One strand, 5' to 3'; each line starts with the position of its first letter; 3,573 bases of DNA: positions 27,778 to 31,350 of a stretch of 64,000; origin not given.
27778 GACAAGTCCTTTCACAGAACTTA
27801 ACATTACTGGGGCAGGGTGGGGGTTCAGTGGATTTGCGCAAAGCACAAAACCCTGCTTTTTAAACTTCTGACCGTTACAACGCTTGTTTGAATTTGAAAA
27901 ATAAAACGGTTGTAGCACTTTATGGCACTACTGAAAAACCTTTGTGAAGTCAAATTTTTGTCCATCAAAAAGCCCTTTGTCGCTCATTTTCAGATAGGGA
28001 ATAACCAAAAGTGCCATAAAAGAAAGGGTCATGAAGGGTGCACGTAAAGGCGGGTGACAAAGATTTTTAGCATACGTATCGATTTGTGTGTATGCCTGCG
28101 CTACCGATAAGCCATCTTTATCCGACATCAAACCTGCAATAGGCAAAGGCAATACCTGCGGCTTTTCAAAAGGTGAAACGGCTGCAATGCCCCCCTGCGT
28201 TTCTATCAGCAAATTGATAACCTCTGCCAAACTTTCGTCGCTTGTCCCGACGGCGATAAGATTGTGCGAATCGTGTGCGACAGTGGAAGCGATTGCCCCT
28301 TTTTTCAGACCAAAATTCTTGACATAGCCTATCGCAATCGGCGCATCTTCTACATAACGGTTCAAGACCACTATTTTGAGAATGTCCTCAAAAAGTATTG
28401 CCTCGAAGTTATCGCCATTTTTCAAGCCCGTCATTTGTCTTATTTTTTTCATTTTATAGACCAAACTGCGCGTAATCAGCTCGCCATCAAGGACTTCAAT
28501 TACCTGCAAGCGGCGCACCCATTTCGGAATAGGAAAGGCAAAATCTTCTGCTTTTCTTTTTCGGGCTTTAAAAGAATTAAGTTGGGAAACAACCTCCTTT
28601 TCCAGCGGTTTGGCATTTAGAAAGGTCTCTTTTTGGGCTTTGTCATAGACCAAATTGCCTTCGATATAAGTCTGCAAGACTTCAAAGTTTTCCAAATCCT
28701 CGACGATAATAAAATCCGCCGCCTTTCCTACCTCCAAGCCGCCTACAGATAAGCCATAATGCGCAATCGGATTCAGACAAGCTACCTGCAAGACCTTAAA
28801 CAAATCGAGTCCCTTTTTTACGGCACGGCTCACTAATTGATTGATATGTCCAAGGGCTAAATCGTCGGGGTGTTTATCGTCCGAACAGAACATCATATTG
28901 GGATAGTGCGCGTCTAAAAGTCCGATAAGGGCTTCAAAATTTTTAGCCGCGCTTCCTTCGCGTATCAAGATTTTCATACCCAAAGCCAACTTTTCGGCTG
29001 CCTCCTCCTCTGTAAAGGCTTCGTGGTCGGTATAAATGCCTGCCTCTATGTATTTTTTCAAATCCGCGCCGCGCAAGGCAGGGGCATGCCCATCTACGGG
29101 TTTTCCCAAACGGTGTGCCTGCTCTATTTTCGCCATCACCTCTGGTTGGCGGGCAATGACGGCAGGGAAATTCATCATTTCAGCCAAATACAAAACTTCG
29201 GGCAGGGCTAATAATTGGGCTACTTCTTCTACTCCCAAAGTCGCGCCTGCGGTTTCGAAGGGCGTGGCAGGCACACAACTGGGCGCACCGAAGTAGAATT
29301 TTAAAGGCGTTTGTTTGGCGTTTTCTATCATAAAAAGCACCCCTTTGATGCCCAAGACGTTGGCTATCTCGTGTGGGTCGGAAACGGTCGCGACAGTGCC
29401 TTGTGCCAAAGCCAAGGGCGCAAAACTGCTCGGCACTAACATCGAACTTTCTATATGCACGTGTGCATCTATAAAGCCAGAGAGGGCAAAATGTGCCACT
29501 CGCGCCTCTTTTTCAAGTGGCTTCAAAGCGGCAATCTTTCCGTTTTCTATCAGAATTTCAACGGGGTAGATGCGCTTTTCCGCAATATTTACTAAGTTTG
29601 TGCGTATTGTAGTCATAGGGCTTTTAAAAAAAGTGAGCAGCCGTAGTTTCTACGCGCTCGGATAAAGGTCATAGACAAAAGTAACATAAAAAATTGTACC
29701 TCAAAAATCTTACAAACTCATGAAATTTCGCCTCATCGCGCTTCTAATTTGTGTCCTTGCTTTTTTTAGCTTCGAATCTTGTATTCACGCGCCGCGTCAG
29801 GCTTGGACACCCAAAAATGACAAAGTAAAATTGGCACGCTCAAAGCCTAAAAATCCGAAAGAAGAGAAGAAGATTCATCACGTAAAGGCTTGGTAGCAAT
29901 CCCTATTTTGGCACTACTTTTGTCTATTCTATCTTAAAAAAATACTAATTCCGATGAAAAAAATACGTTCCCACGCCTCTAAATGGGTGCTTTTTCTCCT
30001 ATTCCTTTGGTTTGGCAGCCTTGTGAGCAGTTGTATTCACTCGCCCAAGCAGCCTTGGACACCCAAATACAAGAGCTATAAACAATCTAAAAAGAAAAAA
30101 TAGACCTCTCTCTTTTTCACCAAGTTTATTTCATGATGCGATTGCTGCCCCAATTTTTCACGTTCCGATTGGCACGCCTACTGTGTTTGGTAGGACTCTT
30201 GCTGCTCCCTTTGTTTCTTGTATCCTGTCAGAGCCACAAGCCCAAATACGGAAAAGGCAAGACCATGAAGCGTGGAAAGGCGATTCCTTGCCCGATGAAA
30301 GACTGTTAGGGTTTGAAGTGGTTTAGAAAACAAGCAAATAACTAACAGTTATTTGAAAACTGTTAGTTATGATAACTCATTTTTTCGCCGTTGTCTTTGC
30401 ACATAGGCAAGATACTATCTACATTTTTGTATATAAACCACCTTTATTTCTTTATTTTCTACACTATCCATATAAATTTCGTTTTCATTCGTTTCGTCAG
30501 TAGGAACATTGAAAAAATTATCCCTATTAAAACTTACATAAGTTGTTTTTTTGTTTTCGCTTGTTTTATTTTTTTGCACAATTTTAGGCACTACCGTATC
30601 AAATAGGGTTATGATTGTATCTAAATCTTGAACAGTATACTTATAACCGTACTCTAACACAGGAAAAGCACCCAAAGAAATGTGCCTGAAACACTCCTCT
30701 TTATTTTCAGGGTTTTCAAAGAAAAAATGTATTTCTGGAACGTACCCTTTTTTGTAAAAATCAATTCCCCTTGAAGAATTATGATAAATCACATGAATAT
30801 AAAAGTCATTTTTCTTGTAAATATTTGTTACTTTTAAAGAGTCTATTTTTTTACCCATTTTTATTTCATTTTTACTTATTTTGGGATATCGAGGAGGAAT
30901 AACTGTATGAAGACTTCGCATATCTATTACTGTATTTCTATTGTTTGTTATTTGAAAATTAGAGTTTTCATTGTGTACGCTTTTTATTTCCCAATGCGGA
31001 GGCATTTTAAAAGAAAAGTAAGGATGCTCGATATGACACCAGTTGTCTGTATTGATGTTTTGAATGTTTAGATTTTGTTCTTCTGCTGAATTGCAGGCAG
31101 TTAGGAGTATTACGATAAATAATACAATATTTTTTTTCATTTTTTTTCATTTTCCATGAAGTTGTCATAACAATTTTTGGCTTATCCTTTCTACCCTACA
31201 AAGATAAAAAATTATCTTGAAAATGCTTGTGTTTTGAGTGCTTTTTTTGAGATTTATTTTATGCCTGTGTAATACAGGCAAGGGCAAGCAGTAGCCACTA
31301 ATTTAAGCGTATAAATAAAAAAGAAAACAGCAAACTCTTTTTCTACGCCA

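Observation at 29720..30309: Tandem array of three paralogous mini-lipoprotein genes missed by the 60-aa ORF cut-off; the first carries a frameshift in a T7 tract.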

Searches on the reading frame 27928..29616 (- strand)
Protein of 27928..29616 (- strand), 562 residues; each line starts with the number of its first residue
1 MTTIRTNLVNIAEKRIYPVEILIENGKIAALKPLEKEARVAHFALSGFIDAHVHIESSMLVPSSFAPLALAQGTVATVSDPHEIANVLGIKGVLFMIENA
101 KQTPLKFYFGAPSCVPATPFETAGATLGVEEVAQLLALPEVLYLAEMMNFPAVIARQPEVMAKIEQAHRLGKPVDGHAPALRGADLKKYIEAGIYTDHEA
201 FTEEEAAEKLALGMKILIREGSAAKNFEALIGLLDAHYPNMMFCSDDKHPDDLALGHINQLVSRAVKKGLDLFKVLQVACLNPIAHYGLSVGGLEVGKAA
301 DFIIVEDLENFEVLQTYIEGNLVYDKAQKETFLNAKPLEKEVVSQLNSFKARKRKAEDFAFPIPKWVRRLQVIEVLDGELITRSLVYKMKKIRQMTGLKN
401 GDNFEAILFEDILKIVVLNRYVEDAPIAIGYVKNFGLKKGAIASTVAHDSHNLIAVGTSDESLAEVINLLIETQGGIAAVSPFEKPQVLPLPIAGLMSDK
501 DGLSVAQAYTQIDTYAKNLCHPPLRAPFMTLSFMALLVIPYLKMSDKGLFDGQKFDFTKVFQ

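Call 5: search_protein_families(library=pfam, proteins=[window:27928-29616:-], max_evalue=1)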
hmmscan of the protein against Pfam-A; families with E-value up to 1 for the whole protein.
window:27928-29616:- (562 aa): 3 families
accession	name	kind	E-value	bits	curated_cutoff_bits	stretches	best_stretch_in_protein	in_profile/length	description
PF13382.11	Adenine_deam_C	-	2e-53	180.7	27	1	398-555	13-168/169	Adenine deaminase C-terminal domain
PF01979.26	Amidohydro_1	-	2e-41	142.8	25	1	45-323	3-345/345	Amidohydrolase family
PF07969.17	Amidohydro_3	-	0.00068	19.7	29.7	1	267-324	404-472/472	Amidohydrolase family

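Call 7: find_encoding_contigs(protein=window:27928-29616:-, flank=6000, max_places=6)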
Protein window:27928-29616:- (562 aa): 1 contig read that carries it; 1 place shown.
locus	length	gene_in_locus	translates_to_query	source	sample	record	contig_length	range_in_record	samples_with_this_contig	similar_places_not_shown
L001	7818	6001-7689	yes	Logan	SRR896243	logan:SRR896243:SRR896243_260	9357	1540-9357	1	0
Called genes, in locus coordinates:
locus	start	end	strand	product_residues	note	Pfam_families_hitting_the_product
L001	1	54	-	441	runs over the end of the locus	PF11700:ATG22, PF07690:MFS_1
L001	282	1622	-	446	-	PF12895:ANAPC3 (faint), PF24575:TPR_Slam (faint), PF07719:TPR_2 (faint), PF13174:TPR_6 (faint), PF13181:TPR_8 (faint), PF14559:TPR_19 (weak), PF00515:TPR_1 (weak), PF14559:TPR_19 (weak), +9 more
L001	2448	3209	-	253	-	PF00959:Phage_lysozyme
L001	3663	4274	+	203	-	PF01121:CoaE, PF13238:AAA_18 (faint)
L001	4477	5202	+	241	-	-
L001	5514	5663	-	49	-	-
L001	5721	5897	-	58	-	-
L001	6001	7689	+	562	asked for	PF01979:Amidohydro_1, PF13382:Adenine_deam_C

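Call 10: find_related_loci(query=window:27928-29616:-, collection=genome_contigs, flank=5000)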
Query window:27928-29616:- (562 aa) in genome_contigs; peptide patterns used: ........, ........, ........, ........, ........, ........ (x = any residue, [..] = any of these).
600 stretches matched a pattern (row limit reached: there are more); 498 encode a relative of the query (tblastn E <= 1e-3); the best 80 are kept; 80 distinct loci.
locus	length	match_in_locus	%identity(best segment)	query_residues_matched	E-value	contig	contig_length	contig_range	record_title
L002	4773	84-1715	58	1-557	0e+0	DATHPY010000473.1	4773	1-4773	MAG TPA_asm: Puia sp. isolate SMAG_U12724 k141_4626073, whole genome shotgun sequence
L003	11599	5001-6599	58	4-558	0e+0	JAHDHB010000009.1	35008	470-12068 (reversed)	MAG: Saprospiraceae bacterium isolate MAG-6 RZ_3408, whole genome shotgun sequence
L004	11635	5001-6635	57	4-555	0e+0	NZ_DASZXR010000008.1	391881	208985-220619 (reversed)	MAG: Puia sp. isolate SMAG_U6188 k141_193726, whole genome shotgun sequence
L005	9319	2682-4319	57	4-559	0e+0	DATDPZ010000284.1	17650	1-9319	MAG TPA_asm: Chitinophagaceae bacterium isolate SMAG_U7934 k141_3056090, whole genome shotgun sequence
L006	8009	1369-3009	56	3-557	0e+0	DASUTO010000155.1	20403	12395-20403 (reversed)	MAG TPA_asm: Chitinophagaceae bacterium isolate SMAG_U1765 k141_768045, whole genome shotgun sequence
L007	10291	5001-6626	58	3-560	0e+0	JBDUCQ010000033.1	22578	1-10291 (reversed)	MAG: Ginsengibacter sp. isolate cluster4_bin.50 NODE_3854_length_22578_cov_8.422457, whole genome shotgun sequence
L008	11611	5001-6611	58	2-555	0e+0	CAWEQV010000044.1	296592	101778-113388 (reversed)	MAG: uncultured Chitinophagaceae bacterium isolate MFD01721.bin.1.355 genome assembly, contig: contig_8785, whole genome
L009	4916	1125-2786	57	2-561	0e+0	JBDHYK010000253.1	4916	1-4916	MAG: Niabella sp. isolate AS-MICRO-3CA.97 NODE_88251_length_4916_cov_5.303858, whole genome shotgun sequence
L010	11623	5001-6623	57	1-557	0e+0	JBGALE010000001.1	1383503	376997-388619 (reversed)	MAG: Chitinophagaceae bacterium isolate MAG_AAO_H125.01 AAOH125-1_opera_contig_8, whole genome shotgun sequence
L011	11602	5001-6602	58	5-555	0e+0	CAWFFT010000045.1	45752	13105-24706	MAG: uncultured Chitinophagaceae bacterium isolate MFD02416.bin.2.204 genome assembly, contig: contig_83136, whole genom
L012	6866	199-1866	56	3-557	0e+0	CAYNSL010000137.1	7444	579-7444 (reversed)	MAG TPA_asm: uncultured Chitinophaga sp. isolate SRP173033_co3_13 genome assembly, contig: NODE_14327_length_7444_cov_20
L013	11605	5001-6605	56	3-555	0e+0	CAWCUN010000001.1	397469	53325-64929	MAG: uncultured Chitinophagaceae bacterium isolate MFD04944.bin.1.305 genome assembly, contig: contig_17011, whole genom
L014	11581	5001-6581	56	4-558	0e+0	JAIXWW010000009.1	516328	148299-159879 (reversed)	MAG: Bacteroidetes bacterium isolate D4_MAG_00032 pond_D4_MAG_00032_000000000009, whole genome shotgun sequence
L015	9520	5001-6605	57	3-558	0e+0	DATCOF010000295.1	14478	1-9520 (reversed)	MAG TPA_asm: Chitinophagaceae bacterium isolate SMAG_U7194 k141_192098, whole genome shotgun sequence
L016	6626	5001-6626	57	4-553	0e+0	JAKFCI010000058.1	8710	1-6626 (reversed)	MAG: Chitinophagaceae bacterium isolate LC017 contig-124_11778, whole genome shotgun sequence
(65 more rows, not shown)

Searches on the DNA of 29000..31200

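Call 13: search_rna_families(source=window, start=29000, end=31200, threshold=evalue, max_evalue=1)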
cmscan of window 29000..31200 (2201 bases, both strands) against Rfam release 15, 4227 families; matches with E-value up to 1: 2.
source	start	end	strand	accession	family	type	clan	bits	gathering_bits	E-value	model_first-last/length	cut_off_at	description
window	30930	30962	+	RF03995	mir-7957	Gene; miRNA;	-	21.7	76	0.63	14-46/59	no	mir-7957 microRNA precursor family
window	29215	29293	+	RF02147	MEG8_3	Gene; lncRNA;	-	15.5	40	0.78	1-66/66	no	Maternally expressed 8 exon 3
